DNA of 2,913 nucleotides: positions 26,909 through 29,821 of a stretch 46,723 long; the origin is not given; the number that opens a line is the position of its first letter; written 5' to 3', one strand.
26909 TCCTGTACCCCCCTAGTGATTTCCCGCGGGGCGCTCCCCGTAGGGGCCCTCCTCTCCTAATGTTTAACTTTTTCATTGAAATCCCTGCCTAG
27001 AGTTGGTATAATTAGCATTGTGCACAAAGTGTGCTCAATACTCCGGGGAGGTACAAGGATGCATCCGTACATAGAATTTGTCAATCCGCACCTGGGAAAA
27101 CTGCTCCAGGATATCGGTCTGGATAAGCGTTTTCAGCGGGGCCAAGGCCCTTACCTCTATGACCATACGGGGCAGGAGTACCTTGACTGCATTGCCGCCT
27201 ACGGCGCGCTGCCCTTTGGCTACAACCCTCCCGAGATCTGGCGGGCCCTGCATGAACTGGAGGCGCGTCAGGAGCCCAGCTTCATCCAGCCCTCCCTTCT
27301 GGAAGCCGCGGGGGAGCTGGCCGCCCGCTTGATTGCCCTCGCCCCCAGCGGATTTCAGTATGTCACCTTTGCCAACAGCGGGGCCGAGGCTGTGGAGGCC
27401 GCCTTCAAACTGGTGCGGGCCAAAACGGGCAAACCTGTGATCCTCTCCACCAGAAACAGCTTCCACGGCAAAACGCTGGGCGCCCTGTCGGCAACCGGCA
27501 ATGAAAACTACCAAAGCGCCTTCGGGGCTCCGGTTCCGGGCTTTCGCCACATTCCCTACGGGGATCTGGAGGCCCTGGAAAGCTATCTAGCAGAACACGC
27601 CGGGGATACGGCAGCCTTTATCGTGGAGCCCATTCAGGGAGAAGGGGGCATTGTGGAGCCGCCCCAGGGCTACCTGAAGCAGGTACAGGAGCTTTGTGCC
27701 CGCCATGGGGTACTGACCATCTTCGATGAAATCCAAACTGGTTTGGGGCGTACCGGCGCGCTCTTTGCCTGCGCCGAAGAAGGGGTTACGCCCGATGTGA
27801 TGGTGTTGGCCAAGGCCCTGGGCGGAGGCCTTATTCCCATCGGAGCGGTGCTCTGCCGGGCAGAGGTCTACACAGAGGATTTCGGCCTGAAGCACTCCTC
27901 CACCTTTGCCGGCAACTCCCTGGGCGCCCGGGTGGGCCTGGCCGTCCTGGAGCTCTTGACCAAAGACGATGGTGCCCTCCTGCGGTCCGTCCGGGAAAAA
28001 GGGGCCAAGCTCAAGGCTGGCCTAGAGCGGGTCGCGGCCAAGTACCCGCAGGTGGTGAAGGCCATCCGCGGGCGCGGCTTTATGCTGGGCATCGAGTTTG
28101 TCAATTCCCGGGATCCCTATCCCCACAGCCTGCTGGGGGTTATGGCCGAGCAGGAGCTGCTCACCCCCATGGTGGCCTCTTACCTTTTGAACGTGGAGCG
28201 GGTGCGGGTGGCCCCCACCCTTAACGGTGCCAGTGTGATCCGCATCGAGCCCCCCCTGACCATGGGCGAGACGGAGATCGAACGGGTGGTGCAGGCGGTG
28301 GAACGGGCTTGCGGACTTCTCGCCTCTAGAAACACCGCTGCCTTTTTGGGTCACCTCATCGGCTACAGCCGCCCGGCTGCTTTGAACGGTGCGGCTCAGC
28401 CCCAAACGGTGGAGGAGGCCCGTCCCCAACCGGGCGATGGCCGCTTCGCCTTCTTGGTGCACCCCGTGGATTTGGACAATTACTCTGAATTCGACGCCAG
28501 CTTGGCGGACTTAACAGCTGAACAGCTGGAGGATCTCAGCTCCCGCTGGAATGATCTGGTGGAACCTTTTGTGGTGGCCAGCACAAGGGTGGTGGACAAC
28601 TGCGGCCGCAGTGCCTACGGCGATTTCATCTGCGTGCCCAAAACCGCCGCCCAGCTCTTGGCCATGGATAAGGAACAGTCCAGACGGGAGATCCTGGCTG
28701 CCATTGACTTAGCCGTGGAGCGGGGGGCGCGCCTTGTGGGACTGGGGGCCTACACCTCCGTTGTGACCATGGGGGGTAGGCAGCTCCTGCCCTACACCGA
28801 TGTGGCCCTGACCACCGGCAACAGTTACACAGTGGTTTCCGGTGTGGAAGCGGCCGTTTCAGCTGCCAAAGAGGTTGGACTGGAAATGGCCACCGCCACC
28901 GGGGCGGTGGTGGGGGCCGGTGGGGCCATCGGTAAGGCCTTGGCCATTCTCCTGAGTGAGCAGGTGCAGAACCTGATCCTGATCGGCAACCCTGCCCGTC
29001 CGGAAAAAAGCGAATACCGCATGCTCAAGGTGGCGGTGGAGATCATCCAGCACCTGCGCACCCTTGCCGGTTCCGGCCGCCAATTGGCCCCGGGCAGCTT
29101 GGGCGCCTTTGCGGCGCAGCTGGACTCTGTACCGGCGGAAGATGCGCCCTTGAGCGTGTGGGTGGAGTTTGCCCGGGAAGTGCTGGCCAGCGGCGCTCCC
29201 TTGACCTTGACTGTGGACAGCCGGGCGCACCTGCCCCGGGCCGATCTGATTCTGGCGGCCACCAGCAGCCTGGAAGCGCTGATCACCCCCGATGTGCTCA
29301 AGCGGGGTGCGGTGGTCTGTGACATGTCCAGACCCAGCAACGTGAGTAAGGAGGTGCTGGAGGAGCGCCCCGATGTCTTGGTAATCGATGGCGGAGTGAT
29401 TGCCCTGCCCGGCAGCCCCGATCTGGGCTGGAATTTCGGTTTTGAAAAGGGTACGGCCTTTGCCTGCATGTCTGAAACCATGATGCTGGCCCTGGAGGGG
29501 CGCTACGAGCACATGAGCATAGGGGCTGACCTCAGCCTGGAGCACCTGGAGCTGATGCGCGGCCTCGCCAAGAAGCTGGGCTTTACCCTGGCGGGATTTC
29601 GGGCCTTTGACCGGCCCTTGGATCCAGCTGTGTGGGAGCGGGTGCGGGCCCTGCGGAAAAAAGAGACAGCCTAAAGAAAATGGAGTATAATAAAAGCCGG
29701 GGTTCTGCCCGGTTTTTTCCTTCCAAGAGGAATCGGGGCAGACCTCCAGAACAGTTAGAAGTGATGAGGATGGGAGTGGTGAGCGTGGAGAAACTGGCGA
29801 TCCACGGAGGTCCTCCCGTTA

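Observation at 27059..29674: Class-III aminotransferase fused to an acyl-ACP-reductase (AAR)-family domain: a candidate thioester-to-amine enzyme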

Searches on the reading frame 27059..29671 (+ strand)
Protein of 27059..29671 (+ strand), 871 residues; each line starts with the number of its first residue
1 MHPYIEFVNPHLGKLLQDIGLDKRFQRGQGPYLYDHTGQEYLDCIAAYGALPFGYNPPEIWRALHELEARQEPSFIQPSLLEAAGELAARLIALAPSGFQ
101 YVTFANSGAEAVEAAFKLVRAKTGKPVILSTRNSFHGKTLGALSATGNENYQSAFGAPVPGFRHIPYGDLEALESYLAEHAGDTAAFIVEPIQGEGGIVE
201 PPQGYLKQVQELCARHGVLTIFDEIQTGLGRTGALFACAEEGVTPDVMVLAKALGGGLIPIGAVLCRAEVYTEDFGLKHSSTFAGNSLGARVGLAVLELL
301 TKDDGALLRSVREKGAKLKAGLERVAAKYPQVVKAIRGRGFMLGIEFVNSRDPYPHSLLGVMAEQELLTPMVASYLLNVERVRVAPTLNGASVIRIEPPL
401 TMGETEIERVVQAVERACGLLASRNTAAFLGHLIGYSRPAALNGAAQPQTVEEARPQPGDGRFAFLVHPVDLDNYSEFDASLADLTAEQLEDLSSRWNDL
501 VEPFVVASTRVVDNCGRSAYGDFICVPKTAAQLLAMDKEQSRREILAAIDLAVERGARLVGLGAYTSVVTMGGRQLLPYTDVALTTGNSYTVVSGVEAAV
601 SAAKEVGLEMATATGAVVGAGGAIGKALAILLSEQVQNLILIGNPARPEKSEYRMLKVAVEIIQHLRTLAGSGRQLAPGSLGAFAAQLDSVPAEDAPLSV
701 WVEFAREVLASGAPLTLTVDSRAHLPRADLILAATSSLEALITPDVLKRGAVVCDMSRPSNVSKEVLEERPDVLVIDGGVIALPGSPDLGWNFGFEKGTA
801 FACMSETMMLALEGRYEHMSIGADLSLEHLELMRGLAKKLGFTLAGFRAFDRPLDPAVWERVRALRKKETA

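Call 3: search_protein_families(library=pfam, proteins=[window:27059-29671:+], max_evalue=1)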
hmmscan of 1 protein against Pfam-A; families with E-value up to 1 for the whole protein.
window:27059-29671:+ (871 aa): 6 families
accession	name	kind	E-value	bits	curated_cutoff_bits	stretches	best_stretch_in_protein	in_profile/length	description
PF00202.27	Aminotran_3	-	4.1e-92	309.4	30.5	1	26-417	14-402/403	Aminotransferase class-III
PF02882.25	THF_DHG_CYH_C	-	0.00019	21.3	27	1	718-757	70-108/160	Tetrahydrofolate dehydrogenase/cyclohydrolase, NAD(P)-binding domain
PF01488.26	Shikimate_DH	-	0.0014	19.1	24.3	1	720-768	68-123/138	Shikimate / quinate 5-dehydrogenase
PF01212.27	Beta_elim_lyase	-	0.0015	18.3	27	1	97-223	45-168/288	Beta-eliminating lyase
PF01118.30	Semialdhyde_dh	-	0.079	13.8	26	0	616-636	3-23/121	Semialdehyde dehydrogenase, NAD binding domain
PF00155.27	Aminotran_1_2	-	0.16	11.6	19.7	1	81-297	44-262/361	Aminotransferase class I and II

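Call 4: search_protein_families(library=ncbifam, proteins=[window:27059-29671:+], max_evalue=1)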
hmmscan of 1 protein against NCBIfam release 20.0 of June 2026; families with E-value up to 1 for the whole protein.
window:27059-29671:+ (871 aa): 78 families (the best 25 are shown)
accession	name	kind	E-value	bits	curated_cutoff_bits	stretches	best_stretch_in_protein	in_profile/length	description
NF053554.1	prodigi_MAP_PigE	equivalog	7.4e-169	563.8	850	4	4-350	383-730/837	prodigiosin MAP biosynthesis aminotransferase PigE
NF008570.0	PRK11522.1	equivalog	4.4e-98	328.9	612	1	31-418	79-454/464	putrescine aminotransferase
TIGR00707.1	argD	subfamily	3.1e-91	306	410.05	1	25-418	13-380/381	acetylornithine/succinylornithine family transaminase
NF002325.0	PRK01278.1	subfamily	6.9e-88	294.9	372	1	23-423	15-391/395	acetylornithine transaminase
TIGR03372.1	putres_am_tran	equivalog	2.1e-86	290.6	658.65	1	32-415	68-439/442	putrescine aminotransferase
NF004426.0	PRK05769.1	equivalog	2.4e-84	283.7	552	1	26-415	41-434/441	acetyl ornithine aminotransferase family protein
NF002874.0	PRK03244.1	equivalog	2.8e-84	283.2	457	1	25-417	29-391/399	acetylornithine transaminase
NF002797.0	PRK02936.1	equivalog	1.6e-79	267.4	496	1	24-416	14-375/385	acetylornithine transaminase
TIGR01885.1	Orn_aminotrans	equivalog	4.8e-76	256.1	378.4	1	25-416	23-399/402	ornithine--oxo-acid transaminase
NF005993.0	PRK08117.1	subfamily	6.8e-75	252.3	574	1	25-419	29-428/433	aspartate aminotransferase family protein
TIGR00508.1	bioA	equivalog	8.1e-74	248.7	405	1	26-417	18-417/419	adenosylmethionine--8-amino-7-oxononanoate transaminase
NF003468.0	PRK05093.1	subfamily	8.5e-72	242.1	522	1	26-388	28-381/405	acetylornithine/succinyldiaminopimelate transaminase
TIGR03246.1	arg_catab_astC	subfamily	1.7e-70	238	609.95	1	26-389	22-376/397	acetylornithine/succinylornithine family transaminase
NF003145.0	PRK04073.1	equivalog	1.2e-69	234.8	656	1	27-358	28-356/396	ornithine--oxo-acid transaminase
NF003273.0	PRK04260.1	equivalog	5.5e-69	232.5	616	1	25-350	15-328/376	acetylornithine transaminase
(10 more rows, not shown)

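Call 17: find_homologous_proteins(query=window:27059-29671:+, max_evalue=1e-10)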
Query window:27059-29671:+ (871 aa): 4082 proteins with E <= 1e-10 among 8000 candidates; the best 120 are listed.
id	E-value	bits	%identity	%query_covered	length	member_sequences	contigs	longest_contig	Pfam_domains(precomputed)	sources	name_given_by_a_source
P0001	0.0e+0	1930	100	100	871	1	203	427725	PF00202.28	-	-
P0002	0.0e+0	1929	100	100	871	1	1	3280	PF00202.28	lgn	-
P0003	0.0e+0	1928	100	100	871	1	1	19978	PF00202.28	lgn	-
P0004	0.0e+0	1928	100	100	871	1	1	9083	PF00202.28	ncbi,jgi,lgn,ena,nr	ncbi:MAG TPA: aminotransferase III [Firmicutes bacterium]|nr:aminotransferase III [Bacillota bacteri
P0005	0.0e+0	1928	100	100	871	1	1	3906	PF00202.28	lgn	-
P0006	0.0e+0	1928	100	100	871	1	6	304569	PF00202.28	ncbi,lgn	-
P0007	0.0e+0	1928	100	100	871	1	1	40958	PF00202.28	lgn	-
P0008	0.0e+0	1927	100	100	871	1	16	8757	PF00202.28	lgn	-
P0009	0.0e+0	1927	100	100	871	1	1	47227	PF00202.28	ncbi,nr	ncbi:MAG: aminotransferase class III-fold pyridoxal phosphate-dependent enzyme [Limnochordia bacteri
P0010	0.0e+0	1927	100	100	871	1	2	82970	PF00202.28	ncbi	ncbi:aminotransferase class III-fold pyridoxal phosphate-dependent enzyme [Candidatus Darwinibacter 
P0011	0.0e+0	1927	100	100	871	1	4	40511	PF00202.28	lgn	-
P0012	0.0e+0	1927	100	100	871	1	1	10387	PF00202.28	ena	-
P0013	0.0e+0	1927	100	100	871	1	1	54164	PF00202.28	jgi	-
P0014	0.0e+0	1926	100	100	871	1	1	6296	PF00202.28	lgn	-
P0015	0.0e+0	1926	100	100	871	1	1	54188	PF00202.28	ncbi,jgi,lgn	ncbi:aminotransferase class III-fold pyridoxal phosphate-dependent enzyme [Candidatus Darwinibacter 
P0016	0.0e+0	1926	100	100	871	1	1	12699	PF00202.28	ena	-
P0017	0.0e+0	1925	100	100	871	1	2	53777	PF00202.28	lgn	-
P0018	0.0e+0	1925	100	100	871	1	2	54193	PF00202.28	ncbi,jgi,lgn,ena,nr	ncbi:MAG TPA: aminotransferase class III-fold pyridoxal phosphate-dependent enzyme [Limnochordia bac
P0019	0.0e+0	1925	100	100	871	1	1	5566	PF00202.28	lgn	-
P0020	0.0e+0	1924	100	100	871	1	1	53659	PF00202.28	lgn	-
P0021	0.0e+0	1923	100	100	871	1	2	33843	PF00202.28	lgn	-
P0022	0.0e+0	1922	100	100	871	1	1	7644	PF00202.28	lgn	-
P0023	0.0e+0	1922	100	100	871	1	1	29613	PF00202.28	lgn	-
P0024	0.0e+0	1922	100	100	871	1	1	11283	PF00202.28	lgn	-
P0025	0.0e+0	1921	100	100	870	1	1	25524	PF00202.28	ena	-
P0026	0.0e+0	1919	100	100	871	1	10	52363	PF00202.28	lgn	-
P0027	0.0e+0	1902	99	100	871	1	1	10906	PF00202.28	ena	-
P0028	0.0e+0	1762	100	92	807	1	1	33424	PF00202.28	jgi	-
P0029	0.0e+0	1665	100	87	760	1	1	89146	PF00202.28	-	-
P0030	0.0e+0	1639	85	100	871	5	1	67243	PF00202.28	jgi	-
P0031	0.0e+0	1629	83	100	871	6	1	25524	PF00202.28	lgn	-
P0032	0.0e+0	1627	83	100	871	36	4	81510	PF00202.28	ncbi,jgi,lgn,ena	jgi:acetylornithine/succinyldiaminopimelate/putrescine aminotransferase/predicted amino acid dehydro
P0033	0.0e+0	1614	82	100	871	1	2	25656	PF00202.28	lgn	-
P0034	0.0e+0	1606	82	100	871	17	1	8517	PF00202.28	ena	-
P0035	0.0e+0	1565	81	100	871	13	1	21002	PF00202.28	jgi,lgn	jgi:acetylornithine/succinyldiaminopimelate/putrescine aminotransferase/predicted amino acid dehydro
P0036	0.0e+0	1507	75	100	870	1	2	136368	PF00202.28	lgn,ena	-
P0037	0.0e+0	1506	78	100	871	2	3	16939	PF00202.28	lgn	-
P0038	0.0e+0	1503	76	100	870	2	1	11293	PF00202.28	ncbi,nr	ncbi:MAG: aminotransferase class III-fold pyridoxal phosphate-dependent enzyme [Firmicutes bacterium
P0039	0.0e+0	1499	76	100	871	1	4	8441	PF00202.28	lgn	-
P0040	0.0e+0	1473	75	99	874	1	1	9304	PF00202.28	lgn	-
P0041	0.0e+0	1464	74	100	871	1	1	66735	PF00202.28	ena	-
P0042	0.0e+0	1460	73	100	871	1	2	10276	PF00202.28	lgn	-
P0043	0.0e+0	1452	73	100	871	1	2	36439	PF00202.28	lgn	-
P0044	0.0e+0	1444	74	100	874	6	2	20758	PF00202.28,PF01488.27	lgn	-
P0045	0.0e+0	1432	73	100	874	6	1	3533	PF00202.28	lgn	-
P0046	0.0e+0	1430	73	99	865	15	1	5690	PF00202.28,PF01488.27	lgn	-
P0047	0.0e+0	1428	73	99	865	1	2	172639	PF02882.26,PF00202.28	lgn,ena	-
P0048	0.0e+0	1423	73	100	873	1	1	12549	PF00202.28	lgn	-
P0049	0.0e+0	1423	74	100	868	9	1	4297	PF00202.28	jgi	-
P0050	0.0e+0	1414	72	99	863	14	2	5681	PF02882.26,PF00202.28,PF01488.27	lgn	-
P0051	0.0e+0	1412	72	99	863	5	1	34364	PF02882.26,PF00202.28,PF01488.27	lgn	-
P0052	0.0e+0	1411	72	100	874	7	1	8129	PF00202.28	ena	-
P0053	0.0e+0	1407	72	100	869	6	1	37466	PF02882.26,PF00202.28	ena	-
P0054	0.0e+0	1406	72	99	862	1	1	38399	PF00202.28,PF01488.27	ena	-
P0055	0.0e+0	1404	73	97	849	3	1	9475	PF00202.28,PF01488.27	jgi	jgi:acetylornithine/succinyldiaminopimelate/putrescine aminotransferase/predicted amino acid dehydro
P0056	0.0e+0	1403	73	99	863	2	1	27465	PF02882.26,PF00202.28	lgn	-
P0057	0.0e+0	1401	71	100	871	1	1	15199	PF00202.28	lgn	-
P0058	0.0e+0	1396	72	99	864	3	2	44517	PF02882.26,PF00202.28,PF01488.27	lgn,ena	-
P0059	0.0e+0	1393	71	99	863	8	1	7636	PF00202.28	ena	-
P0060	0.0e+0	1393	70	100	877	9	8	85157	PF00202.28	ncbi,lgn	-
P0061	0.0e+0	1392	71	100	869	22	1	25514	PF00202.28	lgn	-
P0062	0.0e+0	1384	72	99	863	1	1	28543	PF02882.26,PF00202.28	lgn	-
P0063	0.0e+0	1378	71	100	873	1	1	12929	PF00202.28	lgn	-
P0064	0.0e+0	1375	71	99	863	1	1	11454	PF00202.28,PF01488.27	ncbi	-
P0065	0.0e+0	1362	70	100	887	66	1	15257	PF00202.28,PF01488.27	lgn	-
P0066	0.0e+0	1360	68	100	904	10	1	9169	PF00202.28,PF01488.27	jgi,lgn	-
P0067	0.0e+0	1339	68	100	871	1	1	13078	PF00202.28,PF01488.27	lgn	-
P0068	0.0e+0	1326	69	100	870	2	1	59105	PF00202.28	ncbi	-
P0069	0.0e+0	1316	67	100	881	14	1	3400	PF00202.28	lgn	-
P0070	0.0e+0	1298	67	99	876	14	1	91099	PF02882.26,PF00202.28,PF01488.27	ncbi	-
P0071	0.0e+0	1287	66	100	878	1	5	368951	PF02882.26,PF00202.28,PF01488.27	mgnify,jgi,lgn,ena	mgnify:CR=1 FL=1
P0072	0.0e+0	1285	67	100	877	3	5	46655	PF02882.26,PF00202.28,PF01488.27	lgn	-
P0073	0.0e+0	1277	66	99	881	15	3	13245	PF02882.26,PF00202.28,PF01488.27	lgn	-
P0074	0.0e+0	1244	64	100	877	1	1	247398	PF00202.28,PF01488.27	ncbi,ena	-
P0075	0.0e+0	1232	63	100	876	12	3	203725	PF00202.28,PF01488.27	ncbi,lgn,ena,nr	ncbi:MAG: aminotransferase class III-fold pyridoxal phosphate-dependent enzyme [Firmicutes bacterium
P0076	0.0e+0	1198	62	100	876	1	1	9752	PF00202.28,PF01488.27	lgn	-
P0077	0.0e+0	1188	61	100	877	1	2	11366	PF00202.28,PF01488.27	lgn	-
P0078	0.0e+0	1168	61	100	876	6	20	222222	PF00202.28,PF01488.27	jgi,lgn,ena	-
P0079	0.0e+0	1165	61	100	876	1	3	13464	PF02882.26,PF00202.28,PF01488.27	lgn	-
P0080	0.0e+0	1165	61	100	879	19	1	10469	PF00202.28,PF01212.28,PF01488.27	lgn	-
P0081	0.0e+0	1162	60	100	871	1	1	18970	PF00202.28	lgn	-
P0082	0.0e+0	1157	62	99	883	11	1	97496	PF00202.28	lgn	-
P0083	0.0e+0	1155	60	100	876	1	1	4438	PF02882.26,PF00202.28,PF01488.27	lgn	-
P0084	0.0e+0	1152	61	100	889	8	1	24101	PF00202.28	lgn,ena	-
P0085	0.0e+0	1141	59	100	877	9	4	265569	PF00202.28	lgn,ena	-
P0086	0.0e+0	1140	59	100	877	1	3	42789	PF00202.28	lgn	-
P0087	0.0e+0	1139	60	100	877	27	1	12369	PF00202.28,PF01488.27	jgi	-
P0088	0.0e+0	1138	59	100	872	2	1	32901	PF00202.28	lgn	-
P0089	0.0e+0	1137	59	100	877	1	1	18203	PF00202.28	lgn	-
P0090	0.0e+0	1136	59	100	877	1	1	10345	PF00202.28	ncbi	-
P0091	0.0e+0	1135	60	100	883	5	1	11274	PF00202.28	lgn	-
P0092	0.0e+0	1134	59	100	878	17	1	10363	PF00202.28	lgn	-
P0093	0.0e+0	1122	58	100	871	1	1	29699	PF00202.28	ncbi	-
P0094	0.0e+0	1108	68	85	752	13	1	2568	PF00202.28,PF01488.27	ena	-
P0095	0.0e+0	1107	60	100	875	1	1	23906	PF00202.28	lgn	-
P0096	0.0e+0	1106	59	100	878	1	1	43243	PF00202.28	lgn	-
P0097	0.0e+0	1103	59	100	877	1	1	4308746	PF00202.28,PF01488.27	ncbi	-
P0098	0.0e+0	1086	57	100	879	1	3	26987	PF00202.28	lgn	-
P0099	0.0e+0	1083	59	99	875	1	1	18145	PF00202.28,PF01488.27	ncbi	ncbi:MAG: aminotransferase class III-fold pyridoxal phosphate-dependent enzyme [Bacillota bacterium]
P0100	0.0e+0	1081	57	100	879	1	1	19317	PF00202.28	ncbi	-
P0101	0.0e+0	1081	56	100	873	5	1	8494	PF00202.28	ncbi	-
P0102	0.0e+0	1079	57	100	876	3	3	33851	PF02882.26,PF00202.28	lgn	-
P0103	0.0e+0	1078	57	99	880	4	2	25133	PF00202.28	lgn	-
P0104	0.0e+0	1078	57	99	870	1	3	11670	PF02882.26,PF00202.28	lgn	-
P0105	0.0e+0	1077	59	100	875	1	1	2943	PF00202.28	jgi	jgi:acetylornithine/succinyldiaminopimelate/putrescine aminotransferase/predicted amino acid dehydro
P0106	0.0e+0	1077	57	100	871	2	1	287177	PF02882.26,PF00202.28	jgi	jgi:acetylornithine/succinyldiaminopimelate/putrescine aminotransferase/predicted amino acid dehydro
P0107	0.0e+0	1076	58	100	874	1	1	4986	PF00202.28,PF01488.27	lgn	-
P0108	0.0e+0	1074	58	100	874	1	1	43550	PF00202.28,PF01488.27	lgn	-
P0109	0.0e+0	1073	59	100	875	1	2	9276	PF00202.28,PF01212.28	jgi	-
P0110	0.0e+0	1071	59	100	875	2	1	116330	PF00202.28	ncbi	-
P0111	0.0e+0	1070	57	100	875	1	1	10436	PF00202.28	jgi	jgi:acetylornithine/succinyldiaminopimelate/putrescine aminotransferase/predicted amino acid dehydro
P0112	0.0e+0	1070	56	100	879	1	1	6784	PF00202.28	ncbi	-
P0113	0.0e+0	1070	57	100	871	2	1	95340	PF02882.26,PF00202.28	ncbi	-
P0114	0.0e+0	1068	57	100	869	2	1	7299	PF00202.28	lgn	-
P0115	0.0e+0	1068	57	100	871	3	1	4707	PF00202.28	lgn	-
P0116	0.0e+0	1067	56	100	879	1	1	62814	PF00202.28,PF01488.27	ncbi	-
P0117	0.0e+0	1066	59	100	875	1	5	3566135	PF00202.28,PF01488.27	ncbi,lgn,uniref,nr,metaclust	ncbi:aminotransferase class III-fold pyridoxal phosphate-dependent enzyme [Symbiobacterium thermophi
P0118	0.0e+0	1065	59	100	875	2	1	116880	PF00202.28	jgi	-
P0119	0.0e+0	1065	59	100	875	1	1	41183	PF00202.28,PF01488.27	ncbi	-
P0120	0.0e+0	1064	56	100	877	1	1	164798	PF00202.28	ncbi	-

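Call 18: find_encoding_contigs(protein=P0117, flank=10000, max_places=2)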
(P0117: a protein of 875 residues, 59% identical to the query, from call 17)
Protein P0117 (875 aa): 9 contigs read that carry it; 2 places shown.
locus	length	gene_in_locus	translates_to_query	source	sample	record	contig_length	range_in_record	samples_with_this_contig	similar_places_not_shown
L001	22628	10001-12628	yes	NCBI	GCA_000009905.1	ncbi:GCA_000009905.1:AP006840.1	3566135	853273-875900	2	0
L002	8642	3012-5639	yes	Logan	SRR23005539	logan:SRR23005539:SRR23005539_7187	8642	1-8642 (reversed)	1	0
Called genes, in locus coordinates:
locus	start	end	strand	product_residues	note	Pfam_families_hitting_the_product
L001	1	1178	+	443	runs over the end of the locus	PF01554:MatE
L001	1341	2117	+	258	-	PF00528:BPD_transp_1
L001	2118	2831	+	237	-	PF00005:ABC_tran, PF13304:AAA_21 (faint)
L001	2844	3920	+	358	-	-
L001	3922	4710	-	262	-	PF20703:nSTAND1 (weak), PF00005:ABC_tran, PF02463:SMC_N (faint), PF13304:AAA_21 (weak)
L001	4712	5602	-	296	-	PF00528:BPD_transp_1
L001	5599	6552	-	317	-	PF00528:BPD_transp_1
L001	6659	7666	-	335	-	PF12849:PBP_like_2, PF12727:PBP_like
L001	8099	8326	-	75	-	-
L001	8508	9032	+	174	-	PF01381:HTH_3 (faint)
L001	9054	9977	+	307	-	-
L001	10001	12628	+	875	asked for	PF00202:Aminotran_3, PF01488:Shikimate_DH (faint)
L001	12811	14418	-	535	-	PF13586:DDE_Tnp_1_2 (faint), PF05598:DUF772, PF01609:DDE_Tnp_1, PF13751:DDE_Tnp_1_6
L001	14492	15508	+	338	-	PF00356:LacI, PF00532:Peripla_BP_1, PF13407:Peripla_BP_4, PF13377:Peripla_BP_3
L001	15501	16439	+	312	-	PF00294:PfkB, PF08543:Phos_pyr_kin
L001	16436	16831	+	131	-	PF05025:RbsD_FucU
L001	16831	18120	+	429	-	PF00005:ABC_tran, PF13407:Peripla_BP_4, PF00532:Peripla_BP_1 (weak), PF13377:Peripla_BP_3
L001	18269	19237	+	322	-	-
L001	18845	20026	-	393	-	PF01321:Creatinase_N, PF00557:Peptidase_M24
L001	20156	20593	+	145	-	-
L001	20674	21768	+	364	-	PF00483:NTP_transferase, PF12804:NTP_transf_3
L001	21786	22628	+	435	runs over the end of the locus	PF27663:Spore_coat_YutH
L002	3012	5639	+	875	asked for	PF00202:Aminotran_3, PF01488:Shikimate_DH (faint)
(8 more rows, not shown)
